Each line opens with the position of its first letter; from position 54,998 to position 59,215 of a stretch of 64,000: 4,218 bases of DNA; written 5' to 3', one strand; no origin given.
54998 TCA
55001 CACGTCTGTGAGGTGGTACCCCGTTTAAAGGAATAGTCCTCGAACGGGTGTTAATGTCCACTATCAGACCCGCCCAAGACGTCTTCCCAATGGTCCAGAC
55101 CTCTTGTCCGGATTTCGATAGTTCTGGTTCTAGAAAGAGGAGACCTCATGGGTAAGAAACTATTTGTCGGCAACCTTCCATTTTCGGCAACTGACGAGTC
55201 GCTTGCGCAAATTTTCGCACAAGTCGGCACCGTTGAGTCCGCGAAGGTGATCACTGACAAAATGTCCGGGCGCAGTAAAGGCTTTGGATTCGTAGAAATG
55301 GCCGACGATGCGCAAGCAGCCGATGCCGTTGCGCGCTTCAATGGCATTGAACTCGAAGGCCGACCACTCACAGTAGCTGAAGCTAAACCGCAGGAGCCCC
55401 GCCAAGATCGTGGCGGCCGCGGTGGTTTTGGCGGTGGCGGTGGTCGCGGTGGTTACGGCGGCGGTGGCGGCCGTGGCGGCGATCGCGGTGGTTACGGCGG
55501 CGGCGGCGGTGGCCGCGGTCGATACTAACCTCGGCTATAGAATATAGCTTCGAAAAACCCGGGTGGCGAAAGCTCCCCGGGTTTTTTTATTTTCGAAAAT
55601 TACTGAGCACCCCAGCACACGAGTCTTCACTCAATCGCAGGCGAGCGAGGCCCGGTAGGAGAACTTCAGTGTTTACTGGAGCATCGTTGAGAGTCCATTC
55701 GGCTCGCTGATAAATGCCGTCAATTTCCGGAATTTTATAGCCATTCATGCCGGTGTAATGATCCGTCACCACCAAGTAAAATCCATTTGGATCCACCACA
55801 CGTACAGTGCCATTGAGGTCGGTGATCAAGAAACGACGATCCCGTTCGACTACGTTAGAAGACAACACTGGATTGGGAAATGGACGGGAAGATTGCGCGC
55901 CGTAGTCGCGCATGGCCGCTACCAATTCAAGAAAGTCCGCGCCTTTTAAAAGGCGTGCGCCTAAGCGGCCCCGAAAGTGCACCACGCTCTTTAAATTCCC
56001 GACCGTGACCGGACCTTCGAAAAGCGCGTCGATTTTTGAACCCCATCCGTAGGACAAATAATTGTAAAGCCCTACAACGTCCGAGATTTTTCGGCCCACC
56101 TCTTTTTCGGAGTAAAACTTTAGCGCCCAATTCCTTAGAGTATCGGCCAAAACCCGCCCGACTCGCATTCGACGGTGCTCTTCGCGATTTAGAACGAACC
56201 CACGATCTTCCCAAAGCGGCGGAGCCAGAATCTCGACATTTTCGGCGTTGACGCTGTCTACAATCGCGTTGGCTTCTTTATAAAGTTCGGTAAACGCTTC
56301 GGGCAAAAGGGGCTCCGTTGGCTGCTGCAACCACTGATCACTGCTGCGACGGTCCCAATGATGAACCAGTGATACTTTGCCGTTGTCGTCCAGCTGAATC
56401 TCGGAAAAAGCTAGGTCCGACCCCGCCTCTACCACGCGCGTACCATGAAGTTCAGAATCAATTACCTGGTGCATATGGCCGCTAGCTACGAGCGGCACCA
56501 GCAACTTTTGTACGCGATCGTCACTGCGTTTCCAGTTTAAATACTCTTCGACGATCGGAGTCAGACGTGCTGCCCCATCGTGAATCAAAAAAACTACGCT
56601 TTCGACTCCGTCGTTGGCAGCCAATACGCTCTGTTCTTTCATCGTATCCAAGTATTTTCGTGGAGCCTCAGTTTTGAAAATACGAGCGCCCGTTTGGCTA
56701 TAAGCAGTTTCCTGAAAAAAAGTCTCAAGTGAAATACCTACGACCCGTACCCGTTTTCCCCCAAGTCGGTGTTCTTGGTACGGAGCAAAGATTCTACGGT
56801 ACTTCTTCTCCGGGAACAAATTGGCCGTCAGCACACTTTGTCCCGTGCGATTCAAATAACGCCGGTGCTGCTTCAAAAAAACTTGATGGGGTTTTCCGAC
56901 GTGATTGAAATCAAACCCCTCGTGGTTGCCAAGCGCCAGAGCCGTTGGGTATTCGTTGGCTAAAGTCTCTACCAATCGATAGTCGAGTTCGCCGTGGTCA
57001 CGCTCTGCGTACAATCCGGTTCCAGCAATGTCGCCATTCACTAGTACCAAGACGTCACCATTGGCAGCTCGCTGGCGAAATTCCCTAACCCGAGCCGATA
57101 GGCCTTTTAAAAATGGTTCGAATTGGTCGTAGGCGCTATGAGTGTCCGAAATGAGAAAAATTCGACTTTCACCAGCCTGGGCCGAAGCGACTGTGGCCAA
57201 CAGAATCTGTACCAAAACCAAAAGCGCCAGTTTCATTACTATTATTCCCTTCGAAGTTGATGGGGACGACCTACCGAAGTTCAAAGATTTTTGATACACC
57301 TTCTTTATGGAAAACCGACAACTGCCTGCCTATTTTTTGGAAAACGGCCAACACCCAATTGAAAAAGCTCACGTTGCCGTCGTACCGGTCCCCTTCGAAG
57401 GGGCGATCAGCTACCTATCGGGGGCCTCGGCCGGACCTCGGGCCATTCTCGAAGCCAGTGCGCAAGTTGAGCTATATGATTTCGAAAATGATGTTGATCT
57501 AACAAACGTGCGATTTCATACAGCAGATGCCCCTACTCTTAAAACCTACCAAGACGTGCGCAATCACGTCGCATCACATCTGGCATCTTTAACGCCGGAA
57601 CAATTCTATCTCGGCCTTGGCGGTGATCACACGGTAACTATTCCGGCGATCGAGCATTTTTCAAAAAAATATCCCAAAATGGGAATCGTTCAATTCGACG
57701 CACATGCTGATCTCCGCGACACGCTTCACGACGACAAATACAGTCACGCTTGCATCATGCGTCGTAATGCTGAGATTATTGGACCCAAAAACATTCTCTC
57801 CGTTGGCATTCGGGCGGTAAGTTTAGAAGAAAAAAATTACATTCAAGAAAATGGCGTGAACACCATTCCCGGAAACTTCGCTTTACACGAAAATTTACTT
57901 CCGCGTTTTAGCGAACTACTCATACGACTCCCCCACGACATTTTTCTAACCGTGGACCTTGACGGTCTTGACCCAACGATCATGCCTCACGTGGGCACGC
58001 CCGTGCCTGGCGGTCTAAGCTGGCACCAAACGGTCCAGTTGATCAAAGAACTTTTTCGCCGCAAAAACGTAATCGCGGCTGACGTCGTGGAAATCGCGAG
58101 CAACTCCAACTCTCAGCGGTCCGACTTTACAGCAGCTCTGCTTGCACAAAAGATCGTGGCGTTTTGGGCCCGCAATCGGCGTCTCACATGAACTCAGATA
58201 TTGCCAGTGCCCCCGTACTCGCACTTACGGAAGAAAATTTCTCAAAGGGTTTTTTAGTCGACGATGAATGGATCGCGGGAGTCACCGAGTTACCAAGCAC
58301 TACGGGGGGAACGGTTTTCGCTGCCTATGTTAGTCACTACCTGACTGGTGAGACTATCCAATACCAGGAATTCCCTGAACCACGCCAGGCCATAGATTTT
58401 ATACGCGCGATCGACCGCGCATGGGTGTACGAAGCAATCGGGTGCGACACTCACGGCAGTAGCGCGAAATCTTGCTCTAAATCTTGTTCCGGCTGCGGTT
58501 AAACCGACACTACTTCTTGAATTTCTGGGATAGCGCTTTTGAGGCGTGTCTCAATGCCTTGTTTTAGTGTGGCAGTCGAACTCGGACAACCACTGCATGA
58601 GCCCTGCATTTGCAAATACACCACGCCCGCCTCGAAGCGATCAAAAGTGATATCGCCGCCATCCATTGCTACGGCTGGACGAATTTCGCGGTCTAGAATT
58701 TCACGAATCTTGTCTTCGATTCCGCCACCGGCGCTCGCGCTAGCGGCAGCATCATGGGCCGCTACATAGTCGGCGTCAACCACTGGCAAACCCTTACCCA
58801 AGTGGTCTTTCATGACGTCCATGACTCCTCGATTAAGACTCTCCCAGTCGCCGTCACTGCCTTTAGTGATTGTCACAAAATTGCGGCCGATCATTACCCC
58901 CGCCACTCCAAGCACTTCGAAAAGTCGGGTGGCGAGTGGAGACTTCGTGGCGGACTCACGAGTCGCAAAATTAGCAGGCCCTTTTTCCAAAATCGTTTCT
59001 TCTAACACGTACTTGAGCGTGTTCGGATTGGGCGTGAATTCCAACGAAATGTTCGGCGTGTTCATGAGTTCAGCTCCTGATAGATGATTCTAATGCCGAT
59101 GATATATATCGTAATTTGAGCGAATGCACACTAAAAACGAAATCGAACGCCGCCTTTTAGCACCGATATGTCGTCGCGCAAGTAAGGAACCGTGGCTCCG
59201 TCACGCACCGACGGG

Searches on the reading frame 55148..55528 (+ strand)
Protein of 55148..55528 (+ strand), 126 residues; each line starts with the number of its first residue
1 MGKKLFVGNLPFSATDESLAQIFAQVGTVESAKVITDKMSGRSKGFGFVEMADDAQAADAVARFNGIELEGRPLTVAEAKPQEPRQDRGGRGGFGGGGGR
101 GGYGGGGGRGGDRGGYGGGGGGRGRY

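Call 19: search_protein_families(library=pfam, proteins=[window:55148-55528:+], max_evalue=0.001)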
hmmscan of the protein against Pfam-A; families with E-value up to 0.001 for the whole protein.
window:55148-55528:+ (126 aa): 2 families
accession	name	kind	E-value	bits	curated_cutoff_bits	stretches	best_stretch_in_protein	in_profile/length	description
PF00076.28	RRM_1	-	2.2e-22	79.1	20.7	1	5-74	1-69/70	RNA recognition motif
PF13893.12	RRM_5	-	0.00042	20.4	27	1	14-83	39-103/125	RNA recognition motif. (a.k.a. RRM, RBD, or RNP domain)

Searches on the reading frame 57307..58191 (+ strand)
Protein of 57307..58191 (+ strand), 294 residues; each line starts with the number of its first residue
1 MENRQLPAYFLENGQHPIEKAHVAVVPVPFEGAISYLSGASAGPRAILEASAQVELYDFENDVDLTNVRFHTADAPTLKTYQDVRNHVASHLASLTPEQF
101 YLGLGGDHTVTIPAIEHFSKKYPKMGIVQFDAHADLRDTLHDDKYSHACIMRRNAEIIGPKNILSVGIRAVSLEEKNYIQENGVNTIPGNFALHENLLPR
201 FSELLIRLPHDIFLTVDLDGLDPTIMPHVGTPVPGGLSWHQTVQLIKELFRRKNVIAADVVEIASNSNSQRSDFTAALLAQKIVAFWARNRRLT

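Call 70: search_protein_families(library=pfam, proteins=[window:57307-58191:+], max_evalue=0.0001)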
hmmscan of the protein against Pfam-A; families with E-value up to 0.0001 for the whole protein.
window:57307-58191:+ (294 aa): 1 family
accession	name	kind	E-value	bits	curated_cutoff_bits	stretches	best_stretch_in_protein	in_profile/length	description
PF00491.26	Arginase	-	1.4e-59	202.3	22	1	22-282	2-276/280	Arginase family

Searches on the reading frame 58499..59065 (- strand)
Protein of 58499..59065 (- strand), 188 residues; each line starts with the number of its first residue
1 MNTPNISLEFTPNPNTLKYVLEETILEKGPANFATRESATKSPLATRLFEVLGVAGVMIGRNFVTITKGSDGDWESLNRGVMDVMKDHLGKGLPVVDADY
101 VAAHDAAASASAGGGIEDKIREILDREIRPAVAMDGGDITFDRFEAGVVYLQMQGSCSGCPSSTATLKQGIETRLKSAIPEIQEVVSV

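Call 70: search_protein_families(library=pfam, proteins=[window:58499-59065:-], max_evalue=0.0001)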
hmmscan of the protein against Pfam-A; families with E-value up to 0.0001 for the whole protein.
window:58499-59065:- (188 aa): 2 families
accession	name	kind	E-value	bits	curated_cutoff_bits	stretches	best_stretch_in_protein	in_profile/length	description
PF01106.22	NifU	-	1.9e-28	98.8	27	1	120-186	1-67/67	NifU-like domain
PF08712.16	Nfu_N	-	2.4e-25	88.8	27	1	6-91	1-87/88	Scaffold protein Nfu/NifU N terminal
